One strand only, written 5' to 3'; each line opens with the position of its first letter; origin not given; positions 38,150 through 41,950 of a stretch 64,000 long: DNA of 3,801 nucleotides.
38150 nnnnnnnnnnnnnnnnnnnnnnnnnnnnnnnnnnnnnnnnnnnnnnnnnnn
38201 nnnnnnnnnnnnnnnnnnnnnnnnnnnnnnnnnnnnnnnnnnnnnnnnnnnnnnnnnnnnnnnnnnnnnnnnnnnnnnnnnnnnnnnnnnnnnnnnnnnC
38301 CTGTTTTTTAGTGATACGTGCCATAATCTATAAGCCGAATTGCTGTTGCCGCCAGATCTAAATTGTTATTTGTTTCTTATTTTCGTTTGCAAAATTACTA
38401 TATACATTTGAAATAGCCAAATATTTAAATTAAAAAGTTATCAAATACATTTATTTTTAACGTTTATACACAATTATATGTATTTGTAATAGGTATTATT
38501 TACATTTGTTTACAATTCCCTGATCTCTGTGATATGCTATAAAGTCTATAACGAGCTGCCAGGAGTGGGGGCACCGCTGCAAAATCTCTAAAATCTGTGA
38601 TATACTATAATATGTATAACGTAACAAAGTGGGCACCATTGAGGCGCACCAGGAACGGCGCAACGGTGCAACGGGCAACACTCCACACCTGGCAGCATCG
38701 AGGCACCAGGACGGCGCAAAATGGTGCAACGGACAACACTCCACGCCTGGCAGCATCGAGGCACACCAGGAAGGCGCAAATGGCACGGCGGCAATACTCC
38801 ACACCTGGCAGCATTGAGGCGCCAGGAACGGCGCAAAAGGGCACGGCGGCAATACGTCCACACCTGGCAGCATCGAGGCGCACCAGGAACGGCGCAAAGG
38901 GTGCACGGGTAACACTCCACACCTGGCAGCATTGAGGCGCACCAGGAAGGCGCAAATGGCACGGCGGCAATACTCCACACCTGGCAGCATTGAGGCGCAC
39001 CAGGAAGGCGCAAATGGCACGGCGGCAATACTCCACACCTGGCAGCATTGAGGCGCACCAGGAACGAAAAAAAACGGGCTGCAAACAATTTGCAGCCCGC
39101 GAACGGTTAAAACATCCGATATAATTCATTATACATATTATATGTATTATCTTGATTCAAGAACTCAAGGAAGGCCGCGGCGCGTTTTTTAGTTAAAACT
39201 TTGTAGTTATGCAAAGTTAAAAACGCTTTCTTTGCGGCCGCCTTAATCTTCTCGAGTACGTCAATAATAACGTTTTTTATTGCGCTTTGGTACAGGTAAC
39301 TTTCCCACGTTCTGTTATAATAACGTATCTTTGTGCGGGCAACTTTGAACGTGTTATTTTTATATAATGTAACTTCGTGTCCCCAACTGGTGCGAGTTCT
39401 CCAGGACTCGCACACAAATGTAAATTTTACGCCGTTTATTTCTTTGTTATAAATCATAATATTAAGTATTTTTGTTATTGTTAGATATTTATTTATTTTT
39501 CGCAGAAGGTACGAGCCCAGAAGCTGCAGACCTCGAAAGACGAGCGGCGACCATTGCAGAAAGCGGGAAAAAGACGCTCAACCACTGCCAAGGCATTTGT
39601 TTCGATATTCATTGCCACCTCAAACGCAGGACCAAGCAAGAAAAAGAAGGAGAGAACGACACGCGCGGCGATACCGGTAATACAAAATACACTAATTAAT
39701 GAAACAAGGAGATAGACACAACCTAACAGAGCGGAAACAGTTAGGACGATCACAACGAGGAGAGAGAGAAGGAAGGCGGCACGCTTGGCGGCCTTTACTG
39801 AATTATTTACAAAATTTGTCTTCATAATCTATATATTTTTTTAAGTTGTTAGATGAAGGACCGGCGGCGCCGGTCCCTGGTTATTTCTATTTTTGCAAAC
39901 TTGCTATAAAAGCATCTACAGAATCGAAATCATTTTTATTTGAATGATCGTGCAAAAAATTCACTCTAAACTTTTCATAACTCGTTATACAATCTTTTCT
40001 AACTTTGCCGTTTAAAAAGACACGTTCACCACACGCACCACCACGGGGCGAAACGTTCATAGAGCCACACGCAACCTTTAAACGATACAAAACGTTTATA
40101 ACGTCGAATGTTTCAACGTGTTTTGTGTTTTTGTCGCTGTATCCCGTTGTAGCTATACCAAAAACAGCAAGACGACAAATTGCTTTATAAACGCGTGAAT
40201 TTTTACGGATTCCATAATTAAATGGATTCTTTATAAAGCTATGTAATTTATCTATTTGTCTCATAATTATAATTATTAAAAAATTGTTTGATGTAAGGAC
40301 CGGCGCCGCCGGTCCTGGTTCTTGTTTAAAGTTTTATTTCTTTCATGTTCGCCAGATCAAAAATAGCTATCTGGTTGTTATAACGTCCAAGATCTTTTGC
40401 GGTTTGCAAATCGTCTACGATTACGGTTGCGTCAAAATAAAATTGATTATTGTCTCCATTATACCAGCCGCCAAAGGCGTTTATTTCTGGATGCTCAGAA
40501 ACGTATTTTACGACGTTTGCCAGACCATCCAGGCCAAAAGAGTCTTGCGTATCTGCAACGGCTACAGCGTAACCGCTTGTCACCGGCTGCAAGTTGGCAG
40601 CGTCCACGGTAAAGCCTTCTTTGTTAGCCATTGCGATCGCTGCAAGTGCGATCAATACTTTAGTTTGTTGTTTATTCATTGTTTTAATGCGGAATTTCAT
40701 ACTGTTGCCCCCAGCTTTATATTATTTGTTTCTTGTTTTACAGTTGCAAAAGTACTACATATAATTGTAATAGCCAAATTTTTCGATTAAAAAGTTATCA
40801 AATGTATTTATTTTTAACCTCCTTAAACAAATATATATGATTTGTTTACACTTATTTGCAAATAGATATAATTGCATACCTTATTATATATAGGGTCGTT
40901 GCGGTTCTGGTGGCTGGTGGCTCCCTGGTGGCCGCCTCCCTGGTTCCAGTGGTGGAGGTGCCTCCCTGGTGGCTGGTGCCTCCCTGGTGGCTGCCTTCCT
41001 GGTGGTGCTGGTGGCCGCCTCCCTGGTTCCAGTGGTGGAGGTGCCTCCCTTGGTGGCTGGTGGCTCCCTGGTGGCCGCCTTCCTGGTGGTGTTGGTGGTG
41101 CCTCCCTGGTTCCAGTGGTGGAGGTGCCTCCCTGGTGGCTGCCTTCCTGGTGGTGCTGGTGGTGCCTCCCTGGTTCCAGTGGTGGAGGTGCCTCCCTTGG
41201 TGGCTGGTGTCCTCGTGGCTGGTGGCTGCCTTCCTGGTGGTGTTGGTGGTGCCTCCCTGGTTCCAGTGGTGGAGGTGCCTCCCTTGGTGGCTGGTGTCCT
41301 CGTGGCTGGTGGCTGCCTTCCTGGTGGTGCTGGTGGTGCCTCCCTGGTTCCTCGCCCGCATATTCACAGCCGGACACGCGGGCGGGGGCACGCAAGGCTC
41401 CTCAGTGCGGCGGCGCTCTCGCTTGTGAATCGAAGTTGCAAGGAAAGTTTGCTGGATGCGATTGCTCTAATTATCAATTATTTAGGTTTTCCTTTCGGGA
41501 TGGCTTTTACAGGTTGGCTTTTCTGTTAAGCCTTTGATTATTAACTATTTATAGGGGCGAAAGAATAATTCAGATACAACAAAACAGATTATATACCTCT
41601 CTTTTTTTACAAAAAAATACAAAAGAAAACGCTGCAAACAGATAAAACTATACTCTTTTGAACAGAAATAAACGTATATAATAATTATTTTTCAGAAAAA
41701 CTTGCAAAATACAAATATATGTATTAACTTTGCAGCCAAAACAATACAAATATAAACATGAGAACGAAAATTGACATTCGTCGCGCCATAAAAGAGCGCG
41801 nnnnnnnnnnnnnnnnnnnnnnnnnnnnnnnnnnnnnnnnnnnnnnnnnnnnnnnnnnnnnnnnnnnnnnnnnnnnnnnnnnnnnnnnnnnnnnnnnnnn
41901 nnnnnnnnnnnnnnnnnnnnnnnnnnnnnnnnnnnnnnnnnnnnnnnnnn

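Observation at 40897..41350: Tandem array 2: composite 64-87-bp repeats, extremely CCTGG-dense and strand-asymmetric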

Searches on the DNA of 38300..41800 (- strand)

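Call 27: search_rna_families(source=window, start=38300, end=41800, threshold=evalue, max_evalue=5)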
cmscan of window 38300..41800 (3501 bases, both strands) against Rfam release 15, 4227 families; matches with E-value up to 5: 3.
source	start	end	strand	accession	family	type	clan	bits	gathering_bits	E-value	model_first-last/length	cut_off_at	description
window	39888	39946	+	RF03161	S15-Flavobacteria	Cis-reg; leader;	CL00121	24.4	46.5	4.1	1-66/66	no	S15-Flavobacteria ribosomal protein leader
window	39060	39159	-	RF00558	L20_leader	Cis-reg; leader;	-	17.9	58.7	4.1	1-127/127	no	Ribosomal protein L20 leader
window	39060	39139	+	RF01234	SNORA47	Gene; snRNA; snoRNA; HACA-box;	-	16.1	45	4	1-138/138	no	Small nucleolar RNA SNORA47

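Call 54: search_dna_similar(query=window:40700-41760:-, collection=plasmids, mode=distant, max_evalue=0.001)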
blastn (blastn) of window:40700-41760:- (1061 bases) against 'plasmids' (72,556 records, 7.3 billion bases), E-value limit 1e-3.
No match.

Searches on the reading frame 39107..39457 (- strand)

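Call 30: search_protein_families(library=phrogs, proteins=[window:39107-39457:-], max_evalue=0.01)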
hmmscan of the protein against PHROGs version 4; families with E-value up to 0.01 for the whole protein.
window:39107-39457:- (116 aa): 0 families

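Call 31: search_protein_families(library=pfam, proteins=[window:39107-39457:-], max_evalue=0.01)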
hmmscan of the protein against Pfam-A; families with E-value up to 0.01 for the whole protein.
window:39107-39457:- (116 aa): 1 family
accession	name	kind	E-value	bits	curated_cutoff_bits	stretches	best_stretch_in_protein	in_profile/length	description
PF13406.11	SLT_2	-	0.0071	16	24.3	1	18-90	200-276/292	Transglycosylase SLT domain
